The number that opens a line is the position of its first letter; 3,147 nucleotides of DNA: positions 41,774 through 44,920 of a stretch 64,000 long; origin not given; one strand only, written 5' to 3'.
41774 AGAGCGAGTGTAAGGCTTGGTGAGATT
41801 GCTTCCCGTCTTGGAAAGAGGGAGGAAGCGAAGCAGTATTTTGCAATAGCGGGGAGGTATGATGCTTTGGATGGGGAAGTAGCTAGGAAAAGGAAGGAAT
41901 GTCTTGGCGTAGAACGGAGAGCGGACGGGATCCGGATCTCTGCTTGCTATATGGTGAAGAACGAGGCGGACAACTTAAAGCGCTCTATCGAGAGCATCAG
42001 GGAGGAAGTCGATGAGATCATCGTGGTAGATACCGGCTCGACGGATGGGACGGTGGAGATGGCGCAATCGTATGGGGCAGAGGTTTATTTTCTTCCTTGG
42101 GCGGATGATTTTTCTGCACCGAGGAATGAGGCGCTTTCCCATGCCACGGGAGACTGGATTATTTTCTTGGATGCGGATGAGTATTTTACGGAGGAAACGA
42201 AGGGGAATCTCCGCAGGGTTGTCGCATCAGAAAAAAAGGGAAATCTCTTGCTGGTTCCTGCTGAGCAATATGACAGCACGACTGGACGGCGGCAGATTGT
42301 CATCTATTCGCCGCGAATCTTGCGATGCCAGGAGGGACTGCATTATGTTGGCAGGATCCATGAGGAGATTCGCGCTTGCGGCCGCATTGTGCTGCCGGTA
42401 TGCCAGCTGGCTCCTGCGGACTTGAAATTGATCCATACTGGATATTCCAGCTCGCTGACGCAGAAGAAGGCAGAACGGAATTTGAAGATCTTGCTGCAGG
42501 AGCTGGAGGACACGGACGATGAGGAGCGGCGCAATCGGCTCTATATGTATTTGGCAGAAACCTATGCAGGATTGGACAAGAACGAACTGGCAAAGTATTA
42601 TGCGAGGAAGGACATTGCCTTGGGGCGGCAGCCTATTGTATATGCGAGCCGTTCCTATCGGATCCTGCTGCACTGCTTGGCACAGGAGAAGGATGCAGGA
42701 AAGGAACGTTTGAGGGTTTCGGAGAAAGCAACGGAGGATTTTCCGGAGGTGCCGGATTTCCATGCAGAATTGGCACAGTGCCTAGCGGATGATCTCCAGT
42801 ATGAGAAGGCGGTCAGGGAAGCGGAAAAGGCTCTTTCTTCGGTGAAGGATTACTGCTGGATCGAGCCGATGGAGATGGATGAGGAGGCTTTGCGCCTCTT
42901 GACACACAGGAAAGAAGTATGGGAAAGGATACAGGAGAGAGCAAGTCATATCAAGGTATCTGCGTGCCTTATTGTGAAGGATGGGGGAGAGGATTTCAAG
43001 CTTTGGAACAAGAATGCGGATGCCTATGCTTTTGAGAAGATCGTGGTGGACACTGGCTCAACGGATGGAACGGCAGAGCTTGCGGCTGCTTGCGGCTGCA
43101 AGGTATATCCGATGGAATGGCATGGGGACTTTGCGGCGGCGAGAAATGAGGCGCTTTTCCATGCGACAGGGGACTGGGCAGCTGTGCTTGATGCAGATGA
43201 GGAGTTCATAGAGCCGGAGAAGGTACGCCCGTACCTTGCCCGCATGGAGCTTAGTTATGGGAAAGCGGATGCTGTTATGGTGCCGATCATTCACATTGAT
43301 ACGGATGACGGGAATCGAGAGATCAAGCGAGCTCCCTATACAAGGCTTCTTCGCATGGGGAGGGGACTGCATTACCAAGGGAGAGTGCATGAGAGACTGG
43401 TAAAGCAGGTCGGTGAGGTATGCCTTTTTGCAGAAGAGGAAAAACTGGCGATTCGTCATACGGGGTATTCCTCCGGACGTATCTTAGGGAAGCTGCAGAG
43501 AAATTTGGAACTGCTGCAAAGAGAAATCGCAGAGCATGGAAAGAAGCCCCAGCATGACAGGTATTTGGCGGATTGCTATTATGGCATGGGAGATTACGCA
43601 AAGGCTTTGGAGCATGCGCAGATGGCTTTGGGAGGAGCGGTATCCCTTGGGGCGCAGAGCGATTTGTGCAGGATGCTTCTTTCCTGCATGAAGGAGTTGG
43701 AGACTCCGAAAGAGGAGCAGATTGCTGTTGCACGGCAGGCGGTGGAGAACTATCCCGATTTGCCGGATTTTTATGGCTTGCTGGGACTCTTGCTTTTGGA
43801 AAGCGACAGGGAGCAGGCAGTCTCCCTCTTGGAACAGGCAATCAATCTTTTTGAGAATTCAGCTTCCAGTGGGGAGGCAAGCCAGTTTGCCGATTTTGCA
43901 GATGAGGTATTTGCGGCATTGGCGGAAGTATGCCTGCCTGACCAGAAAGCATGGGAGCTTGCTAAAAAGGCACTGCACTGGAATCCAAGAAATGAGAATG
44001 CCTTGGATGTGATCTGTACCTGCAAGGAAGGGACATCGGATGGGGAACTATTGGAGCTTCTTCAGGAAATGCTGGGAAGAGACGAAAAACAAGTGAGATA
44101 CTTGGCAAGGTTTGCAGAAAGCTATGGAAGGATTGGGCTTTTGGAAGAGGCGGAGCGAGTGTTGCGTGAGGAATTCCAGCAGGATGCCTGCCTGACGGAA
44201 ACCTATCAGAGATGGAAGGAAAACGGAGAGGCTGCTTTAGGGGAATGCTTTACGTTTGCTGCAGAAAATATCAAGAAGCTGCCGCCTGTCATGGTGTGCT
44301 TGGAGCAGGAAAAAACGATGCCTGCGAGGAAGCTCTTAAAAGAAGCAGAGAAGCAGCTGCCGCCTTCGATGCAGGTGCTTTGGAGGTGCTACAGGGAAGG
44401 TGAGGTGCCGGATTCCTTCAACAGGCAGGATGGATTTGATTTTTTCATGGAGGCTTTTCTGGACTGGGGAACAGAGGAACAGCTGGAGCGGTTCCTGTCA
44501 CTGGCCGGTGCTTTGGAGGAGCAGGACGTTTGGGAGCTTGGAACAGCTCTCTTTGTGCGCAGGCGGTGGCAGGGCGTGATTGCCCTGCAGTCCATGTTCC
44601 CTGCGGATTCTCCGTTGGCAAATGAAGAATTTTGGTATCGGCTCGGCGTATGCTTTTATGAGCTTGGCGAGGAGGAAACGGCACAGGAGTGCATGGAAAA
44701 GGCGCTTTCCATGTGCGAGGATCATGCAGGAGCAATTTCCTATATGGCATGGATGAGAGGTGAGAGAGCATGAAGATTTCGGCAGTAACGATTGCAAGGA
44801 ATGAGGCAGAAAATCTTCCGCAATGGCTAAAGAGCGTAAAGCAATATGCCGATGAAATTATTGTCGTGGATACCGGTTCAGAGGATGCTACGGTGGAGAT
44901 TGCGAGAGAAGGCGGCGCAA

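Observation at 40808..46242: Four GT2-TPR modules directly after flagellin, three fused into a single 1321-aa polypeptide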

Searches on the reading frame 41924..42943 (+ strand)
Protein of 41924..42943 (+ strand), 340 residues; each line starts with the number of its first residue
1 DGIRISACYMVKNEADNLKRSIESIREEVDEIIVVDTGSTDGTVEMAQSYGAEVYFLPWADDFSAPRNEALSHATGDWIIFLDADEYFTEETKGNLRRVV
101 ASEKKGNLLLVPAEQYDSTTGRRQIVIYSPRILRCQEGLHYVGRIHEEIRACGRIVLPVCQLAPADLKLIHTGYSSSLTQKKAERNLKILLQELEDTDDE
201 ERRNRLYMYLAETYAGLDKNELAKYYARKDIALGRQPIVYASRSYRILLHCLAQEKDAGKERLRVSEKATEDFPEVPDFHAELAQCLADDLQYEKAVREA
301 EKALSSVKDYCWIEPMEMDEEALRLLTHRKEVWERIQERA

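Call 69: search_solved_structures(query=window:41924-42943:+, max_evalue=0.001, show_alignments=1)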
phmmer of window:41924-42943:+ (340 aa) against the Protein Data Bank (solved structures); distinct sequences matched with E-value up to 0.001: 11.
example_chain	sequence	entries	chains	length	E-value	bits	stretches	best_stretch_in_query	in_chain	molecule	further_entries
22ao_A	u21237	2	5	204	2.1e-33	119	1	5-196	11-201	GmaR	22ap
7msp_A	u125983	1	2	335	9.2e-23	84.1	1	6-231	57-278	SPbeta prophage-derived glycosyltransferase SunS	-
7msn_A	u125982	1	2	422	1.6e-22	83.3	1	6-231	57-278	SPbeta prophage-derived glycosyltransferase SunS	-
7msk_A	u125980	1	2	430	1.1e-20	77.2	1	9-251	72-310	Glyco_trans_2-like domain-containing protein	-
5tze_C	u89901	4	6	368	2.6e-05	26.7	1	30-111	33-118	Glycosyl transferase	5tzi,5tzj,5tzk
7x9r_A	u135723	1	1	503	2.9e-05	26.5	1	143-303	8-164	Glycosyl transferase family 2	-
5tz8_A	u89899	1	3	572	5.5e-05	25.6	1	30-111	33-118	Glycosyl transferase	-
5hea_A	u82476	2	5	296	0.00036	23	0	5-99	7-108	Putative glycosyltransferase (GalT1)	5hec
3f1y_A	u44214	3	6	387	0.00043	22.7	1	2-86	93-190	Mannosyl-3-phosphoglycerate synthase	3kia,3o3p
8bz4_A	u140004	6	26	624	0.0006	22.2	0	17-112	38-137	Glycosyltransferase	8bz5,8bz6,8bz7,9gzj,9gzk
8bz8_A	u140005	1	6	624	0.0006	22.2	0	17-112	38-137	Glycosyltransferase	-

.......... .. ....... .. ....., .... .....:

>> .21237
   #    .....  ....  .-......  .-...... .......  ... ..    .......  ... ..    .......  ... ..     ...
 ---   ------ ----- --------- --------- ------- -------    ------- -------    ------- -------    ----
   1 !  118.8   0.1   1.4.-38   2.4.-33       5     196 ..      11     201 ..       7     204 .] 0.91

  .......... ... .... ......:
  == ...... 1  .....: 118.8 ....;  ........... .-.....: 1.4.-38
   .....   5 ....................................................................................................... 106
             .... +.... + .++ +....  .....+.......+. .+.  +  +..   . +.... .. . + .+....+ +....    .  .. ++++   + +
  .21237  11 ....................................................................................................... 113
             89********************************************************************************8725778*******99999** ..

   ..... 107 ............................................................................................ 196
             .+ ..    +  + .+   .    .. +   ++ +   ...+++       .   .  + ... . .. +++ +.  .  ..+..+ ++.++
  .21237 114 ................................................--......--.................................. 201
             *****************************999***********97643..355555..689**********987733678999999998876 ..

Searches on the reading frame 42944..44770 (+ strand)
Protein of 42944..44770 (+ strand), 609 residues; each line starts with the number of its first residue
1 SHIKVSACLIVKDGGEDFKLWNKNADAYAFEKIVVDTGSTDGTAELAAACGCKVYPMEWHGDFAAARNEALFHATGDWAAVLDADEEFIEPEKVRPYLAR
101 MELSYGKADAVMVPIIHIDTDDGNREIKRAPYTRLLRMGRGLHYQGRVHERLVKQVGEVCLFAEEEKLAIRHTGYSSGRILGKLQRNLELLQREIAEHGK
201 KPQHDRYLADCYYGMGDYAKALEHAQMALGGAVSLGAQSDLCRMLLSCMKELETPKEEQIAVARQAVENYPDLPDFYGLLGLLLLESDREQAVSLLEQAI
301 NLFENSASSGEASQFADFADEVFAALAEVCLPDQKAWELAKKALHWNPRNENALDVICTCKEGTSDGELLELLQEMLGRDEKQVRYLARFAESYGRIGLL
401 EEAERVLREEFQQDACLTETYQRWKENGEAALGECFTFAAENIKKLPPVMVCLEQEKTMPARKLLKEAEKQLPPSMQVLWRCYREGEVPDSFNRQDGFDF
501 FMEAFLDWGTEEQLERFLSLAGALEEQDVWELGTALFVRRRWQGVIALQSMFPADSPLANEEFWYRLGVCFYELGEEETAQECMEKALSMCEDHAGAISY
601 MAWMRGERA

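Call 67: search_solved_structures(query=window:42944-44770:+, max_evalue=0.01, show_alignments=0)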
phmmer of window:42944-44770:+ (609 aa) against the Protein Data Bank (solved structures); distinct sequences matched with E-value up to 0.01: 24.
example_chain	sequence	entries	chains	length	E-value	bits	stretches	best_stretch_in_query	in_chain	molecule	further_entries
22ao_A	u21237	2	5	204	1e-18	70.6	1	5-196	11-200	GmaR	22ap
7msp_A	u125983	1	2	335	8.7e-10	41.1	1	26-199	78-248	SPbeta prophage-derived glycosyltransferase SunS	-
7msn_A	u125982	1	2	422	1.2e-09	40.6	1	28-203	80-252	SPbeta prophage-derived glycosyltransferase SunS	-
8bu0_A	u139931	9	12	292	1.5e-08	37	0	561-591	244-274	Consensus tetratricopeptide repeat protein | Crystal structure of an 8-repeat consensus TPR superhelix with Zinc. | Monomer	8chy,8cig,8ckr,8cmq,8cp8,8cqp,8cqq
9qhb_A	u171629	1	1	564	1.6e-08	37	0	559-590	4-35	Engineered tetratricopeptide repeat protein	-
9qhc_A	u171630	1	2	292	1.6e-06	30.4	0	561-591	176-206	Engineered tetratricopeptide repeat protein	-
2wqh_A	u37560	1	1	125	2.1e-06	29.9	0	560-597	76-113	CTPR3Y3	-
1na0_A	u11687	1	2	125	2.7e-06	29.6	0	560-597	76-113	designed protein CTPR3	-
8ch0_A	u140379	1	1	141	1.2e-05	27.5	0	559-590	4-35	Consensus tetratricopeptide repeat protein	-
7msk_A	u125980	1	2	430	1.3e-05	27.3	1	31-213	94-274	Glyco_trans_2-like domain-containing protein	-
5hrz_A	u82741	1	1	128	1.5e-05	27.1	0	529-595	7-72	TPR domain protein 1na0C3_3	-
6vl6_A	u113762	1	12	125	1.9e-05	26.8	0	528-595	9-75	T33_dn2A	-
3kd7_A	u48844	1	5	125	2e-05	26.7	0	560-597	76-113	CTPR390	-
6vfj_B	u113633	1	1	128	2e-05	26.7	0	560-600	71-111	I53_dn5B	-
2fo7_A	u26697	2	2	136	3.6e-05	25.9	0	561-591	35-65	SYNTHETIC CONSENSUS TPR PROTEIN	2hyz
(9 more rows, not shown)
